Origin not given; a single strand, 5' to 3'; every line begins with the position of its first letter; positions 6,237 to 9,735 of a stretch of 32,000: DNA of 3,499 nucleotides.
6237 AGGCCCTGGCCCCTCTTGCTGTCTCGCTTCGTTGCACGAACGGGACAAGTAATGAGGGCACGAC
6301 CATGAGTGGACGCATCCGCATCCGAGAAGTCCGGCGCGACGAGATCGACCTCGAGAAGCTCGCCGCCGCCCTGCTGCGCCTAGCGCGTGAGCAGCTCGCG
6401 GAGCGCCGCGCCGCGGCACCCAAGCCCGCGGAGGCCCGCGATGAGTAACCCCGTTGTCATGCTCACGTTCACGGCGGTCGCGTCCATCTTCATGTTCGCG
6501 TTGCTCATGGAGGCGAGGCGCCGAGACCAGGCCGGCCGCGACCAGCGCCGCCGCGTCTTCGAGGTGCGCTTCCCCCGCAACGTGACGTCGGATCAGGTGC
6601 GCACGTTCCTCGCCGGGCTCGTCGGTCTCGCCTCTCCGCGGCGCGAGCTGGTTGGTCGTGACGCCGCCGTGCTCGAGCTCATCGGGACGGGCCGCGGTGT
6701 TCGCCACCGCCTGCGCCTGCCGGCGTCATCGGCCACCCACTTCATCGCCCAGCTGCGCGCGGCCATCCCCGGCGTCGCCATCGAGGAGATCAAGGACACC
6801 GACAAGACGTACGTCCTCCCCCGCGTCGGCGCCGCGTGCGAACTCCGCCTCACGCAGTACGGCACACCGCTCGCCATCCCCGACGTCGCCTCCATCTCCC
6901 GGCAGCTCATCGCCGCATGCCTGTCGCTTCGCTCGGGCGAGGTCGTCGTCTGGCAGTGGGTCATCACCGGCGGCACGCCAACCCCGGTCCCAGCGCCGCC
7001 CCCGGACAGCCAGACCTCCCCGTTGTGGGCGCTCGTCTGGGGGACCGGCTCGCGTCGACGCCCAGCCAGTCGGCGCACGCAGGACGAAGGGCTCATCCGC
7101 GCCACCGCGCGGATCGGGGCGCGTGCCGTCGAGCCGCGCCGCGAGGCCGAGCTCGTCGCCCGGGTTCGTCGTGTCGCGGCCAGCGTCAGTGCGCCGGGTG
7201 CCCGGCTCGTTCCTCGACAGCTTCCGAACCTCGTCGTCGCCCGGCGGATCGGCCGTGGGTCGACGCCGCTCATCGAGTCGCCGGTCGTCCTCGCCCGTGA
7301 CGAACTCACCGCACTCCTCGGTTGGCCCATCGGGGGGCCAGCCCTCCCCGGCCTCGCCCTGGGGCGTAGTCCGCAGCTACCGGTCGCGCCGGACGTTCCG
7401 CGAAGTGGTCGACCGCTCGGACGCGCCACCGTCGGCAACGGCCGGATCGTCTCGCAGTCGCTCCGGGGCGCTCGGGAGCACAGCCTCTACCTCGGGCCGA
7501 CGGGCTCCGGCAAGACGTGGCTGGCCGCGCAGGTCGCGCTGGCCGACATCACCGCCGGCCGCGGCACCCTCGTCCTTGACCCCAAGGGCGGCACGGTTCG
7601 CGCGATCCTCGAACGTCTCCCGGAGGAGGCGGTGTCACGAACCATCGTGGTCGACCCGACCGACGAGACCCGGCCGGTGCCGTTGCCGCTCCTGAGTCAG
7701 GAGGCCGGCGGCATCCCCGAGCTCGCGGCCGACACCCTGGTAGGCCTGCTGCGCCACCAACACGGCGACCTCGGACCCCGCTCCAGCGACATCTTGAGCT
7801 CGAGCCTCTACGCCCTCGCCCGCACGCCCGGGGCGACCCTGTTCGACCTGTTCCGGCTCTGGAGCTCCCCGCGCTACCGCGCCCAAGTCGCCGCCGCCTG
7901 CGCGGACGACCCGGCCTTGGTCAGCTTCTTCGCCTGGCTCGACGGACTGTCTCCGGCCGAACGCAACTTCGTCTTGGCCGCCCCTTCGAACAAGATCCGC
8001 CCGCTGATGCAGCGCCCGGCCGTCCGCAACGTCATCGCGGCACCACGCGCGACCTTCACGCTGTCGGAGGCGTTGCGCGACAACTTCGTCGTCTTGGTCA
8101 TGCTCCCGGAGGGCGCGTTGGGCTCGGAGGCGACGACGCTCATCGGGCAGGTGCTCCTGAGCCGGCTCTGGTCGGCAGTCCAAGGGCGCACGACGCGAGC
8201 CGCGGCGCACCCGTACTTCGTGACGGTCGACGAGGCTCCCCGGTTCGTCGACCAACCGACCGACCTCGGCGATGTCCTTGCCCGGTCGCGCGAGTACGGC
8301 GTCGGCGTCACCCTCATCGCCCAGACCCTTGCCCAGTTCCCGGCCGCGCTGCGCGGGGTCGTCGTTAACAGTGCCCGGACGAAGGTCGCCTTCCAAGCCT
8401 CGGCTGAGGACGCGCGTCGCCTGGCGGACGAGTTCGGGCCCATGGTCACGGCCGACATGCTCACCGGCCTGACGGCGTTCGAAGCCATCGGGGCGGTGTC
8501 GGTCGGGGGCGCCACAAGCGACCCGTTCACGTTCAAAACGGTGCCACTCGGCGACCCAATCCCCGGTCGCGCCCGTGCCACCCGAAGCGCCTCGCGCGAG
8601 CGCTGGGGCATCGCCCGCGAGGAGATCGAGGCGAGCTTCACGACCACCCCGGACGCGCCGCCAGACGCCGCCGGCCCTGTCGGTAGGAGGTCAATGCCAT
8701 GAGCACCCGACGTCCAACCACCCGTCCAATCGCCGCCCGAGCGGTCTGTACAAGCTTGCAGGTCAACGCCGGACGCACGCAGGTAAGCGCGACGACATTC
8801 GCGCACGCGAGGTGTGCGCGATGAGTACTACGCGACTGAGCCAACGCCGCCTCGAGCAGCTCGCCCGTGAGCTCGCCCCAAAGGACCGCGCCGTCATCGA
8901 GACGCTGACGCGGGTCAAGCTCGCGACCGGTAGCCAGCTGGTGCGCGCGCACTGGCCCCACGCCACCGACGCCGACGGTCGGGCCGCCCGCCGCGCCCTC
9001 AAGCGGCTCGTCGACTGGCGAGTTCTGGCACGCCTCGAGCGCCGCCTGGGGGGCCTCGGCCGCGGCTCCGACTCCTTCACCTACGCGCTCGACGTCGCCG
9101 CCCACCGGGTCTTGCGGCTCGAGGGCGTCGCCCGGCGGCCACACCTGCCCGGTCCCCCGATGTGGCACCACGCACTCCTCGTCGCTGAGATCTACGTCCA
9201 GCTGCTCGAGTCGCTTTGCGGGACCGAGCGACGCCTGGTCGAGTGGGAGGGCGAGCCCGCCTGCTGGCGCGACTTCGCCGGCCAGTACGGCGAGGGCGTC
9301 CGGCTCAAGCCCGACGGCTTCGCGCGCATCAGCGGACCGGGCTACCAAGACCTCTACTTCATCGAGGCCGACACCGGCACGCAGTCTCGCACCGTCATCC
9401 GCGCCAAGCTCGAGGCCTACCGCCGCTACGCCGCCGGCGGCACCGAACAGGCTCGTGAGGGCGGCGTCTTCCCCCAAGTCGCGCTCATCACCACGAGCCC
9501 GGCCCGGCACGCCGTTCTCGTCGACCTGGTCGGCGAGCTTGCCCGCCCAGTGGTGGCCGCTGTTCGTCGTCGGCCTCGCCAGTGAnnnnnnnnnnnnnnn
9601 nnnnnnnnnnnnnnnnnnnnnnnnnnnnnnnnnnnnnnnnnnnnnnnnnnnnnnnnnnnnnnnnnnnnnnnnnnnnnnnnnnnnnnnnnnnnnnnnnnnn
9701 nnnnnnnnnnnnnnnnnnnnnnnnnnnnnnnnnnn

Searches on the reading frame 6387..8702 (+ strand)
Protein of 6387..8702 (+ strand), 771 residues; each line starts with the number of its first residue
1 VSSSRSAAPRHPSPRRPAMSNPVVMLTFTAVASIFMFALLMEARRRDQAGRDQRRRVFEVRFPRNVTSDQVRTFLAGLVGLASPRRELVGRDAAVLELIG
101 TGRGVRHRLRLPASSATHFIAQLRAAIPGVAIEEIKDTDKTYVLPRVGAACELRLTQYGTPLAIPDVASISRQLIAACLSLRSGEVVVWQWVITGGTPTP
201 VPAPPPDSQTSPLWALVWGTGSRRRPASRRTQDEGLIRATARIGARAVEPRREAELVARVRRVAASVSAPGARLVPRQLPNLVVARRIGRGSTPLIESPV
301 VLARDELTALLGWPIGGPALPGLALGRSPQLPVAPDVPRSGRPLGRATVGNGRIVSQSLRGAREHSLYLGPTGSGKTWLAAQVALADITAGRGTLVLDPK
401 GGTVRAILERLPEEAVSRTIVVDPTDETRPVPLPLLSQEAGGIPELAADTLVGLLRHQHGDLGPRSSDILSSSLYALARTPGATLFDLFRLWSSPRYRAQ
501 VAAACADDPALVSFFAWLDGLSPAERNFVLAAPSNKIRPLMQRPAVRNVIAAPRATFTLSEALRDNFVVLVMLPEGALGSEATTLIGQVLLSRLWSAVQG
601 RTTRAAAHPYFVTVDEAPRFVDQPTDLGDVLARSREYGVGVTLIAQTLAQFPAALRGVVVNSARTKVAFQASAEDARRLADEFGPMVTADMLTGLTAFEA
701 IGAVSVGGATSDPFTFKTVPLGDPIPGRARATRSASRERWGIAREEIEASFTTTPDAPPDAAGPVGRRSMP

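Call 8: search_protein_families(library=pfam, proteins=[window:6387-8702:+], max_evalue=0.01)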
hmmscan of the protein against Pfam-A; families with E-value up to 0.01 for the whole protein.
window:6387-8702:+ (771 aa): 2 families
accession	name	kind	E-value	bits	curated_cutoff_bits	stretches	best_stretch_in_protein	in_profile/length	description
PF12696.13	TraG-D_C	-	0.0025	18.2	22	1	612-684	4-80/126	TraM recognition site of TraD and TraG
PF02534.20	T4SS-DNA_transf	-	0.0029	17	20.1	0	356-426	37-104/468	Type IV secretory system Conjugative DNA transfer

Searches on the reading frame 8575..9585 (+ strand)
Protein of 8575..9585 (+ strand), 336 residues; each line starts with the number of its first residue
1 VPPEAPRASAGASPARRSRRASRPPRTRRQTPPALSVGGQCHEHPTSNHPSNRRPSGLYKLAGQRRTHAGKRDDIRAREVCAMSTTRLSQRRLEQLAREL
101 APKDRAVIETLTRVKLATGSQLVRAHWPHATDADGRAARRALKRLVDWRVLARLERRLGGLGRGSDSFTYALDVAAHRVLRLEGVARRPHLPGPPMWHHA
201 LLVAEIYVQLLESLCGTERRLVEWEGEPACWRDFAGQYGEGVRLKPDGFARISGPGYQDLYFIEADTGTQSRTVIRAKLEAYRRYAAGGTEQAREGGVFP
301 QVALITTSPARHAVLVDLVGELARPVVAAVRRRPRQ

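Call 8: search_protein_families(library=pfam, proteins=[window:8575-9585:+], max_evalue=0.01)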
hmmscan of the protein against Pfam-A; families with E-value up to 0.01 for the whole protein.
window:8575-9585:+ (336 aa): 1 family
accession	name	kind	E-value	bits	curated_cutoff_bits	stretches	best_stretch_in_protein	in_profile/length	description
PF13814.12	Replic_Relax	-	1.4e-34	120.3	25.3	1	110-297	3-187/191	Replication-relaxation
